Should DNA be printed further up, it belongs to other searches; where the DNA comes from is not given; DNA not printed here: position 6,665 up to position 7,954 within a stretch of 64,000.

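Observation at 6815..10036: Translationally coupled three-gene oxidative tailoring operon: SAM methyltransferase - FMO - Rieske oxygenase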

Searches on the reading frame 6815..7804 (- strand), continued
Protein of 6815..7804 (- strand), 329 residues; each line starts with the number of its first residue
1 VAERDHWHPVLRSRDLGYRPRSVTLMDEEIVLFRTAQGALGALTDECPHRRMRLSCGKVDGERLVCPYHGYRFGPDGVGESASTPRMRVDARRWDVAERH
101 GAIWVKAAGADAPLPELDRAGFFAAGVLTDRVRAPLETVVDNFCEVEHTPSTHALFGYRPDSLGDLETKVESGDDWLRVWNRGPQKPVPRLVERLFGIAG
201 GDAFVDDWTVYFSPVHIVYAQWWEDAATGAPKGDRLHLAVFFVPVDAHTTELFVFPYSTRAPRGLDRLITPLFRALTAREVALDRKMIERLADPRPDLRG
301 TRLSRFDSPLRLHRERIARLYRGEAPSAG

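Call 16: find_related_loci(query=A1, collection=genome_contigs, flank=10000)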
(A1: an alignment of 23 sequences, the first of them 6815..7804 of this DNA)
Query A1 (329 aa) in genome_contigs; peptide patterns used: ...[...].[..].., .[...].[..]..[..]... (x = any residue, [..] = any of these).
200 stretches matched a pattern; 165 encode a relative of the query (tblastn E <= 1e-3); the best 80 are kept; 80 distinct loci.
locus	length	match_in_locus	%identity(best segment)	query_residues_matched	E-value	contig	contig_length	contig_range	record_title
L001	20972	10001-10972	59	6-326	2e-120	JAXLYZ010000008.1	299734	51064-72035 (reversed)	MAG: Myxococcota bacterium isolate STL-MYX26 C4.62.fa-8, whole genome shotgun sequence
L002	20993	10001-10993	53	1-327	8e-115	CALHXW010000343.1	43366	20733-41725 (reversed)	MAG: uncultured bacterium isolate R4_Bin_Bin_91_sub_1 genome assembly, contig: c_000001814454, whole genome shotgun sequ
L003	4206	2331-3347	56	3-323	6e-116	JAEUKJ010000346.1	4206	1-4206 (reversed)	MAG: Deltaproteobacteria bacterium isolate new MAG-92 k141_2207516, whole genome shotgun sequence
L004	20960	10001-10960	57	3-321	3e-114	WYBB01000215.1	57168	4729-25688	MAG: Deltaproteobacteria bacterium isolate PRO4 k127_625776, whole genome shotgun sequence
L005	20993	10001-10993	51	1-328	8e-104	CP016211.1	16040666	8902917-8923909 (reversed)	Minicystis rosea strain DSM 24000 chromosome, complete genome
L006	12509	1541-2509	51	5-324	3e-103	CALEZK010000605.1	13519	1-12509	MAG TPA_asm: uncultured bacterium isolate SRR1506987_bin.88_CONCOCT_v1.1_MAG genome assembly, contig: ERZ761602.6229, wh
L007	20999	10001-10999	53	6-322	1e-102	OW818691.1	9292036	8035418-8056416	metagenome genome assembly, chromosome: 1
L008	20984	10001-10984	52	1-326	4e-102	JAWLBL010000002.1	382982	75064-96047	MAG: Myxococcota bacterium isolate 15dZY3.bin.102 NODE_29_length_382982_cov_85.093982, whole genome shotgun sequence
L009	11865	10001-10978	50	1-323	3e-102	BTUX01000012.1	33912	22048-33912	MAG: Candidatus Hydrogenedentota bacterium AMX-MBFR-4 DNA, sequence012, whole genome shotgun sequence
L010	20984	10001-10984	49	1-323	3e-98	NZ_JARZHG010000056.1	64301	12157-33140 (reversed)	Polyangium sp. y55x31 NODE_56_length_64301_cov_16.789401, whole genome shotgun sequence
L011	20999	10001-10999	49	1-329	4e-98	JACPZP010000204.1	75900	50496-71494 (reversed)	MAG: Planctomycetota bacterium isolate NC_groundwater_892_Pr1_S2p5_60_19 Montesol18_S2p5_coassembly_scaffold_1356607, wh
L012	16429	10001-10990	51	1-328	6e-98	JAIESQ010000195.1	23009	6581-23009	MAG: Pirellulales bacterium isolate co.spades.METABAT.2.5kb_062 c_000000438350, whole genome shotgun sequence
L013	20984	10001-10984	49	1-323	9e-98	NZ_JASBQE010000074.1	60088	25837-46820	Polyangium sp. 15x6 NODE_74_length_60088_cov_15.854005, whole genome shotgun sequence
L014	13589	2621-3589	49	5-323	1e-97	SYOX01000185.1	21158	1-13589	MAG: Proteobacteria bacterium isolate F1-80-MAGs165 F1-80__c324786, whole genome shotgun sequence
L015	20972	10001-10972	54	3-323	1e-97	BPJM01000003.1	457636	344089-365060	MAG: Planctomycetota bacterium KatS3mg102 DNA, contig_14065, whole genome shotgun sequence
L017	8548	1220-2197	50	1-323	5e-96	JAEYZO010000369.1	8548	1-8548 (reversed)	MAG: Proteobacteria bacterium isolate OH_CBlB_99 k127_2893106, whole genome shotgun sequence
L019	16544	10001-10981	50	1-323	1e-95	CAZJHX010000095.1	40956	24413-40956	MAG TPA_asm: uncultured Myxococcales bacterium isolate binchicken_co141_27 genome assembly, contig: NODE_4179_length_409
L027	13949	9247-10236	44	1-327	4e-94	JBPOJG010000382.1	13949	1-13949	MAG: Spirochaetota bacterium isolate MAG_1308 c_000000613089, whole genome shotgun sequence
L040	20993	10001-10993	51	1-329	9e-91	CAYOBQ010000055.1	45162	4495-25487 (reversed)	MAG TPA_asm: uncultured Nannocystaceae bacterium isolate SRP077602_co1_395 genome assembly, contig: NODE_2114_length_451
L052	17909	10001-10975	48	1-323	7e-89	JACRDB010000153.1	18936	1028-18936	MAG: Deltaproteobacteria bacterium isolate NC_groundwater_1661_Pr3_B-0.1um_73_23 SR-2_scaffold_141_3884704, whole genome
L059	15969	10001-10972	47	1-322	4e-88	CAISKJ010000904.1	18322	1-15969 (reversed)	MAG: uncultured delta proteobacterium isolate KT_bin-2017 genome assembly, contig: bin-2017:0904/1849, whole genome shot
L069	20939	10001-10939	50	5-313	4e-85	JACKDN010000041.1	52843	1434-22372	MAG: Myxococcales bacterium isolate HK-STAS-MYXO-8 HK-STAS-MYXO-8_41, whole genome shotgun sequence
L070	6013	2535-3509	46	1-323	3e-85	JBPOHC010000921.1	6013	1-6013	MAG: Myxococcota bacterium isolate MAG_1 c_000000106816, whole genome shotgun sequence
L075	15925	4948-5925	46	1-324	2e-84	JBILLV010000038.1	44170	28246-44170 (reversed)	MAG: Polyangiales bacterium isolate ME2017-08-08_3300044911_group7_bin125 Rohwer_bin1484_scaffold_602_c1, whole genome s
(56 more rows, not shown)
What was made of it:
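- The pair is conserved at 40-59% identity across at least four phyla (call 16).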

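Call 30: search_solved_structures(query=A1, max_evalue=0.00001, show_alignments=2)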
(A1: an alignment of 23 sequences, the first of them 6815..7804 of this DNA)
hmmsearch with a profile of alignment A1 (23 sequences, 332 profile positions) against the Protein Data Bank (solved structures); distinct sequences matched with E-value up to 0.00001: 56.
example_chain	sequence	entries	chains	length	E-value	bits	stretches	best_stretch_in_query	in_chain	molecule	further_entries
6wn3_A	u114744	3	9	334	1.7e-27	99.7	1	4-171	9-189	SxtT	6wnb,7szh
6wnc_A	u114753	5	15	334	5.5e-27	98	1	5-172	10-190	SxtDIOX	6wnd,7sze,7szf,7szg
6icp_A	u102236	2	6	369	5.1e-26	94.9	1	5-152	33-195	Methylxanthine N1-demethylase NdmA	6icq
6ick_A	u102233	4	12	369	5.1e-26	94.8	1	5-152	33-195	Methylxanthine N1-demethylase NdmA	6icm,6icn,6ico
6icl_A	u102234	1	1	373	1.3e-20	77.1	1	5-153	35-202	Methylxanthine N3-demethylase NdmB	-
7fjl_A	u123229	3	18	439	3.6e-20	75.6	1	4-126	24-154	Rieske (2Fe-2S) domain protein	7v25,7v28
3gb4_A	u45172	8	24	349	5.1e-20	75.1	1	6-178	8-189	DdmC | Dicamba O-demethylase, oxygenase component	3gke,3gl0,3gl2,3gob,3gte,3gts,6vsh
7fhr_A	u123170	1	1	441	6.8e-20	74.7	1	6-120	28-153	Putative Phthalate 4,5-dioxygenase, subunit alpha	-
7qwt_A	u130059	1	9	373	1.2e-19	73.9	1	21-178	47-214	Rieske (2Fe-2S) domain protein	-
1z01_A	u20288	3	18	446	9e-15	57.9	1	4-105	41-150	2-oxo-1,2-dihydroquinoline 8-monooxygenase, oxygenase component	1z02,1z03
9ina_A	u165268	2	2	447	9.4e-15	57.8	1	5-107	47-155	Rieske (2Fe-2S) domain protein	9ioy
2zyl_A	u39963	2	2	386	9.6e-15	57.8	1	5-110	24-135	POSSIBLE OXIDOREDUCTASE | 3-ketosteroid-9-alpha-monooxygenase oxygenase subunit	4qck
4qdc_A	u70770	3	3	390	1.4e-14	57.3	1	5-122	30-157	3-ketosteroid 9alpha-hydroxylase oxygenase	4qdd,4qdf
4qdf_B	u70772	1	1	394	4.2e-14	55.7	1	5-156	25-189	3-ketosteroid 9alpha-hydroxylase oxygenase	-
3gcf_A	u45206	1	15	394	3.4e-13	52.7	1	5-105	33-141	Terminal oxygenase component of carbazole 1,9a-dioxygenase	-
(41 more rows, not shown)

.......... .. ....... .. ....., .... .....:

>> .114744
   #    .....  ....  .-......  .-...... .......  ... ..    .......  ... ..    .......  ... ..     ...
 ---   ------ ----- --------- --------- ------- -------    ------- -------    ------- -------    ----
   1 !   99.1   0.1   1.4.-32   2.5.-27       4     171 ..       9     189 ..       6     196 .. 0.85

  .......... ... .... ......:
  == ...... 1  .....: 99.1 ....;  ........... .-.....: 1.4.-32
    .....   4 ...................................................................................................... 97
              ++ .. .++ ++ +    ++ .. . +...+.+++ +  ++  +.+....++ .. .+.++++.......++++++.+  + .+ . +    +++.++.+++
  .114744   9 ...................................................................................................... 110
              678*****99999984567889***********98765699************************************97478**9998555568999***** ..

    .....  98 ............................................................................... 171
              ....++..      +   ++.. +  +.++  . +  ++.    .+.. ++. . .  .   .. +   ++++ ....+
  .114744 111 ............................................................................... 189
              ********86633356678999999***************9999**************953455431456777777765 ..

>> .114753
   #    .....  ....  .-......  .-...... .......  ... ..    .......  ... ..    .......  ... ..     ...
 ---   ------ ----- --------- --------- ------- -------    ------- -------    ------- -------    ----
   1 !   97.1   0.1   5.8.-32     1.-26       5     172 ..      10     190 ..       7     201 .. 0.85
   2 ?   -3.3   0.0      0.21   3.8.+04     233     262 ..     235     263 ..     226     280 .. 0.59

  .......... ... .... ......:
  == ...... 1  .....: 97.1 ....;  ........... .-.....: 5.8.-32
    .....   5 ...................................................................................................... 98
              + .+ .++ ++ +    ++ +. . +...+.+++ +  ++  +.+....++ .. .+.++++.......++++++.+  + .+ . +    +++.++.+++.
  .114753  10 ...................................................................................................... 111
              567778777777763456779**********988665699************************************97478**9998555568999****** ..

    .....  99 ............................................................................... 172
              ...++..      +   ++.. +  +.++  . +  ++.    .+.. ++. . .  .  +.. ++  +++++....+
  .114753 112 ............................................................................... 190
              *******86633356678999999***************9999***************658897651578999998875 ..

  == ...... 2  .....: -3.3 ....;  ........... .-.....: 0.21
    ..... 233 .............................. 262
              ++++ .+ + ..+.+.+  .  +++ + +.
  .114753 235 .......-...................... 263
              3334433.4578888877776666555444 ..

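Call 53: search_protein_families(library=pfam, proteins=[L001:10997-12103:+, L005:11072-12235:+, L010:7638-8834:+, L010:10990-11838:-, L010:11851-13701:-, L008:11552-12211:+, L008:7149-8966:-, L001:5420-7645:-, L007:6253-7839:-, L007:11079-11672:+], max_evalue=0.0001)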
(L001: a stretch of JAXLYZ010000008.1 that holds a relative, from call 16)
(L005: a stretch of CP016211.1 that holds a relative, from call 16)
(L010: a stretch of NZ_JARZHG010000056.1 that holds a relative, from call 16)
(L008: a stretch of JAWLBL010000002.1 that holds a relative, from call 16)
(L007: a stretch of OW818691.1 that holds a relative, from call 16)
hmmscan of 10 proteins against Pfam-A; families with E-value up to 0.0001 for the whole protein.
L001:10997-12103:+ (368 aa): 0 families

L005:11072-12235:+ (387 aa): 4 families
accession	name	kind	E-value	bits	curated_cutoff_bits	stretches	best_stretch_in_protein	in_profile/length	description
PF00534.26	Glycos_transf_1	-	5.2e-34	117.7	26.4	1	194-352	19-171/172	Glycosyl transferases group 1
PF13692.12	Glyco_trans_1_4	-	1.7e-30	106.6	27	1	192-339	3-142/142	Glycosyl transferases group 1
PF13524.12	Glyco_trans_1_2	-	1.2e-10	42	25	1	225-362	16-137/144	Glycosyl transferase-like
PF13439.12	Glyco_transf_4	-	5.6e-05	23.7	28.5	1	15-168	2-169/170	Glycosyltransferase Family 4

L010:7638-8834:+ (398 aa): 1 family
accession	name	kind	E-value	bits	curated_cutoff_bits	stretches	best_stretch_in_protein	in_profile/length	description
PF00155.27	Aminotran_1_2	-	2.8e-39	135.8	19.7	1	66-377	41-346/361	Aminotransferase class I and II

L010:10990-11838:- (282 aa): 0 families

L010:11851-13701:- (616 aa): 3 families
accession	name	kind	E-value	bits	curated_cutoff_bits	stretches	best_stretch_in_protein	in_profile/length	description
PF00092.34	VWA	-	6.5e-21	75.7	23.8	1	213-377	2-167/174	von Willebrand factor type A domain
PF13519.12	VWA_2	-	6.4e-15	56.1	27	1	215-318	3-106/107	von Willebrand factor type A domain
PF13768.12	VWA_3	-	6.7e-12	46.2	27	1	213-370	3-154/155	von Willebrand factor type A domain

L008:11552-12211:+ (219 aa): 2 families
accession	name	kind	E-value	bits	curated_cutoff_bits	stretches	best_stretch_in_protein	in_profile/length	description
PF13302.13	Acetyltransf_3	-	7.2e-28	98.4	25.4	1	30-181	1-137/138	Acetyltransferase (GNAT) domain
PF00583.31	Acetyltransf_1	-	3.3e-09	37.5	20.7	1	84-180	30-115/116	Acetyltransferase (GNAT) family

L008:7149-8966:- (605 aa): 0 families

L001:5420-7645:- (741 aa): 2 families
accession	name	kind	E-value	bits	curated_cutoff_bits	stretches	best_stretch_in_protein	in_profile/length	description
PF19313.5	DUF5916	-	1.2e-10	41.2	22.6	1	267-364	7-98/572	Domain of unknown function (DUF5916)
PF06452.16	CBM9_1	-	3.7e-09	37.2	23.4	1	59-215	1-146/185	Carbohydrate family 9 binding domain-like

L007:6253-7839:- (528 aa): 0 families

L007:11079-11672:+ (197 aa): 4 families
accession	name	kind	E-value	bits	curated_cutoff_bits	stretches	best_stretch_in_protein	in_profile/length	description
PF12802.13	MarR_2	-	1.3e-12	48.1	27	1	68-127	1-61/61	MarR family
PF01047.28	MarR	-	1.5e-08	34.9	24.6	1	76-127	7-58/59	MarR family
PF13463.12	HTH_27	-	4.3e-07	30.6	22.2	1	82-136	14-68/68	Winged helix DNA-binding domain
PF09339.16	HTH_IclR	-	2.8e-06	27.5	22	1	79-118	10-50/52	IclR helix-turn-helix domain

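Call 56: search_protein_families(library=pfam, proteins=[L015:6401-8626:+, L027:7477-8130:+, L040:8204-8902:+, L059:7225-8832:+, L069:7795-8826:+, L070:203-1414:+, L075:3012-3773:+, L006:2591-3109:+, L015:11159-12637:+], max_evalue=0.0001)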
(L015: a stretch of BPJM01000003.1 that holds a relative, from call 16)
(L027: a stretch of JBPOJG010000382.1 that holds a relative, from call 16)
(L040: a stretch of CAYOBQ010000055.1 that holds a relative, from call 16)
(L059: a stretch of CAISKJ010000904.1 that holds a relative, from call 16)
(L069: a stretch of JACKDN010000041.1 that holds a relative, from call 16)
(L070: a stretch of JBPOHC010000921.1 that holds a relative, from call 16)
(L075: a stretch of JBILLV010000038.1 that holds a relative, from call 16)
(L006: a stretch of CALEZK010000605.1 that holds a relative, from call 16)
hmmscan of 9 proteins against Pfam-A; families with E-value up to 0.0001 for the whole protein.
L015:6401-8626:+ (741 aa): 0 families

L027:7477-8130:+ (217 aa): 1 family
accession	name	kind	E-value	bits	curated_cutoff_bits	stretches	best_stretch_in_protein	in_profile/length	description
PF06314.16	ADC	-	9.5e-07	29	29.8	1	46-132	49-136/238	Acetoacetate decarboxylase (ADC)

L040:8204-8902:+ (232 aa): 1 family
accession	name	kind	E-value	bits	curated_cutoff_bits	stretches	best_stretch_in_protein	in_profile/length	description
PF05742.17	TANGO2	-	1.9e-26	94.2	22.6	1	1-183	1-196/257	Transport and Golgi organisation 2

L059:7225-8832:+ (535 aa): 0 families

L069:7795-8826:+ (343 aa): 1 family
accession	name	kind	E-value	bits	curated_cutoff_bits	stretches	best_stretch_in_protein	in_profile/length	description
PF05742.17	TANGO2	-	5.2e-36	125.5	22.6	1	86-317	1-246/257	Transport and Golgi organisation 2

L070:203-1414:+ (403 aa): 0 families

L075:3012-3773:+ (253 aa): 4 families
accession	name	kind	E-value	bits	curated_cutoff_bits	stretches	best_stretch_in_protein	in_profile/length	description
PF12680.13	SnoaL_2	-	3.9e-17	63.2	27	1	136-224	14-102/102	SnoaL-like domain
PF10184.16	DUF2358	-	1.9e-09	38.1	24.3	1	141-224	23-113/113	Uncharacterized conserved protein (DUF2358)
PF07366.18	SnoaL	-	2.4e-05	24.6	28.4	1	136-234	17-123/126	SnoaL-like polyketide cyclase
PF14534.12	DUF4440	-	8.8e-05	23.4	25.2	0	133-210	15-92/107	Domain of unknown function (DUF4440)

L006:2591-3109:+ (172 aa): 1 family
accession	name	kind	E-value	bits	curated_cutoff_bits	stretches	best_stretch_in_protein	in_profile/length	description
PF01965.30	DJ-1_PfpI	-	1.3e-40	139.4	26.6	1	7-167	4-164/165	DJ-1/PfpI family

L015:11159-12637:+ (492 aa): 1 family
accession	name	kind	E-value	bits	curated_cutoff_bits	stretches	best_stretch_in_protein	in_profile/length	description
PF00067.27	p450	-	1e-57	196.4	22.8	1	146-462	116-441/462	Cytochrome P450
